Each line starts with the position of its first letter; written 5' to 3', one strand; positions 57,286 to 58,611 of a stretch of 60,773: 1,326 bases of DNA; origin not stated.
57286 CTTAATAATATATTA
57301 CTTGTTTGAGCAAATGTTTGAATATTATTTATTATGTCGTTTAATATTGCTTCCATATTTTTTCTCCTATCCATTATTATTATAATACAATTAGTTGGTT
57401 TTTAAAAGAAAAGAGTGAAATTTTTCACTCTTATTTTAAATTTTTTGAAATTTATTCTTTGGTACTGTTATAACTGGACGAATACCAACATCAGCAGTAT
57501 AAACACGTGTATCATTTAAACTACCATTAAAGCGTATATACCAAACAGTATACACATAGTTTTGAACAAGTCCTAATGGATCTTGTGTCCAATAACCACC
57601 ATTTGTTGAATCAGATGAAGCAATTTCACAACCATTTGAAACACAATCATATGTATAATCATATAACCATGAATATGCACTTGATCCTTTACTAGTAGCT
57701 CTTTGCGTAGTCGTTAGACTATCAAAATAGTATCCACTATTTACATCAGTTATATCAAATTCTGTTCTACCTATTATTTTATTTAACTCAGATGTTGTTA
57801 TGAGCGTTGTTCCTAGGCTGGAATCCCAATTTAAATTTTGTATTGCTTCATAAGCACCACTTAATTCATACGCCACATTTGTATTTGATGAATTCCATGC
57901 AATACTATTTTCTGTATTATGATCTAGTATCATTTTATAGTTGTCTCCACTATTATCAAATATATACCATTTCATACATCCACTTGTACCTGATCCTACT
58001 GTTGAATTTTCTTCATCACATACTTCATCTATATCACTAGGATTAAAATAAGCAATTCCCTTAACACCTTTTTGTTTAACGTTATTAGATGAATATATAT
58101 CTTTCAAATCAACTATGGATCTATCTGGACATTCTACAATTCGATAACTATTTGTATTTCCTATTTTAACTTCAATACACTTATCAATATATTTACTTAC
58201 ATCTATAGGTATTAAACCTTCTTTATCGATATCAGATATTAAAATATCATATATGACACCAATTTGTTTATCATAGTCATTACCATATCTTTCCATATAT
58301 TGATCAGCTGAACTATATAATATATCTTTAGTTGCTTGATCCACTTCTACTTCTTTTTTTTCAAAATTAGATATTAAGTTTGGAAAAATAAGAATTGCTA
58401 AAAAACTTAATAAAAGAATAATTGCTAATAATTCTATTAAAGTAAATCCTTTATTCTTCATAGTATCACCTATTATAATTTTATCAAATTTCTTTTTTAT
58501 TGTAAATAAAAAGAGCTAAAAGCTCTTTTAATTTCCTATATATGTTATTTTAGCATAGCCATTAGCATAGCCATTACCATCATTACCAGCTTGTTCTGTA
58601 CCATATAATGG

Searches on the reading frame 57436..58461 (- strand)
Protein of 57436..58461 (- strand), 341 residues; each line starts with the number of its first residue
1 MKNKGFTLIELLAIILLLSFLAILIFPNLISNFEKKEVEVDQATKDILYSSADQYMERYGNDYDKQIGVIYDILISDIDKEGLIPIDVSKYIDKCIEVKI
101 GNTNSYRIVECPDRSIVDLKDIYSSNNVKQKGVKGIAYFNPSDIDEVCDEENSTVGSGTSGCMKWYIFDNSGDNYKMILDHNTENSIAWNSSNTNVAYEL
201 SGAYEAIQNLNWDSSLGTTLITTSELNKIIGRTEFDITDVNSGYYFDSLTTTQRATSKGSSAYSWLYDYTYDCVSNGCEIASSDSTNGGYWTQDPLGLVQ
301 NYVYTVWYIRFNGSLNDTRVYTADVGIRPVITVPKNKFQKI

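Call 62: search_protein_families(library=pfam, proteins=[window:57436-58461:-], max_evalue=1)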
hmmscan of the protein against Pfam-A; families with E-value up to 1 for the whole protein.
window:57436-58461:- (341 aa): 1 family
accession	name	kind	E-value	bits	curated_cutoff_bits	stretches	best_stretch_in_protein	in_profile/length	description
PF07963.17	N_methyl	-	0.00017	21.5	21.2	1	2-25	3-26/27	Prokaryotic N-terminal methylation motif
